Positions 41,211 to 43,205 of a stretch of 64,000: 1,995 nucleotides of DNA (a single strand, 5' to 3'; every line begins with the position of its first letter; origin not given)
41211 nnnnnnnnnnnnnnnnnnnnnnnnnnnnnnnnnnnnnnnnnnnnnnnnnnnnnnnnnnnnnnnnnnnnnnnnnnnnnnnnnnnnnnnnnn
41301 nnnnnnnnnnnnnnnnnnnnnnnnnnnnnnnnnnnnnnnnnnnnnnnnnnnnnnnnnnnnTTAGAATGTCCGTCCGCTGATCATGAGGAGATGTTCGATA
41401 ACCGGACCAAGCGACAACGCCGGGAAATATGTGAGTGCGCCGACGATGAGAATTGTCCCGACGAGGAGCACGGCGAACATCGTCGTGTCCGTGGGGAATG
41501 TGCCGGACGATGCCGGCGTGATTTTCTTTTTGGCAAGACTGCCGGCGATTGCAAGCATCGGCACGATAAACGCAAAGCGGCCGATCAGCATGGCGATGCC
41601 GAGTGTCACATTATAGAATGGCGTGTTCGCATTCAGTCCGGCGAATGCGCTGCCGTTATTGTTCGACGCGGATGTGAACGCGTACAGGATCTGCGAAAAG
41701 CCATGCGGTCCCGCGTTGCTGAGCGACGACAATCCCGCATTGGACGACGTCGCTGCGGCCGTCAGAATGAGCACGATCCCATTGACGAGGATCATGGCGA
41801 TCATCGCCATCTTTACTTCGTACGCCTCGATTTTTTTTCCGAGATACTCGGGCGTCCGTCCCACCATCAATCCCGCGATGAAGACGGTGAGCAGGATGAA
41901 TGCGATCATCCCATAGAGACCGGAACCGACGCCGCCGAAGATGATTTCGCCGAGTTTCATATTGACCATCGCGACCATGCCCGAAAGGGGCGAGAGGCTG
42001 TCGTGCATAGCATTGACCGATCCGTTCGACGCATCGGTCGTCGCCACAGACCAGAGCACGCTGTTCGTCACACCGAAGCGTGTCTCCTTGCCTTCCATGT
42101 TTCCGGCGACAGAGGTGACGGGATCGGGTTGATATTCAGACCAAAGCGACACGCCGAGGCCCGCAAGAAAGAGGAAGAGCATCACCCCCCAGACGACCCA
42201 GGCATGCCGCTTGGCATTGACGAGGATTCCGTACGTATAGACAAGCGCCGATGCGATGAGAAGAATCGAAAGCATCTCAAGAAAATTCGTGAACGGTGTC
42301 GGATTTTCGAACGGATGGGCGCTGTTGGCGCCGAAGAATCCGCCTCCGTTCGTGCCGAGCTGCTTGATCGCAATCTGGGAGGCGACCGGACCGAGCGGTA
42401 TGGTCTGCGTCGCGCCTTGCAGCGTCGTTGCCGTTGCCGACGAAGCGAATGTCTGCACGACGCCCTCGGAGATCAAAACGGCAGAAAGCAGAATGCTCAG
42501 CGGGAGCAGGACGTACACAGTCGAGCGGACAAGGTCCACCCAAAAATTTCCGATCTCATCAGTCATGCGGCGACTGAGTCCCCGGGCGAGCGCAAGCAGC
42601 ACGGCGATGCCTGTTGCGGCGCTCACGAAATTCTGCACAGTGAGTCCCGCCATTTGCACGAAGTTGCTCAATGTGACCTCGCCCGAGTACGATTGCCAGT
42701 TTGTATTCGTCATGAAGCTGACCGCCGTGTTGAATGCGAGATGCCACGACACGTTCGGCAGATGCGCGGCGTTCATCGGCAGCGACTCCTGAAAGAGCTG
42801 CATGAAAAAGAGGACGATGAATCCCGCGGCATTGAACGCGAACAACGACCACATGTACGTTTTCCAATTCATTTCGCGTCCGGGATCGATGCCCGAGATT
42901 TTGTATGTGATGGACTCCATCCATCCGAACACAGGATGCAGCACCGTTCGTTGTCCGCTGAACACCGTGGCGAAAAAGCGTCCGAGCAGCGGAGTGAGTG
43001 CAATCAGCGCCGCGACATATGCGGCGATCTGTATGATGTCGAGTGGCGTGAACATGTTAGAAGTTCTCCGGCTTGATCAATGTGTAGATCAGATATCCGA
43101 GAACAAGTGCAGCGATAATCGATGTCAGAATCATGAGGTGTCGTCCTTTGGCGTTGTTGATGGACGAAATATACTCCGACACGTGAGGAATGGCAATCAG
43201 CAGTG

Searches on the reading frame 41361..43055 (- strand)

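Call 57: search_protein_families(library=pfam, proteins=[window:41361-43055:-], max_evalue=0.00001)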
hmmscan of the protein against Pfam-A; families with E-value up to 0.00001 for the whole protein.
window:41361-43055:- (564 aa): 1 family
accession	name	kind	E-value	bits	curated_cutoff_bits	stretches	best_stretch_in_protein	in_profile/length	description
PF03814.21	KdpA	-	8.6e-244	810.2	22.6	1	12-556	2-548/548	Potassium-transporting ATPase A subunit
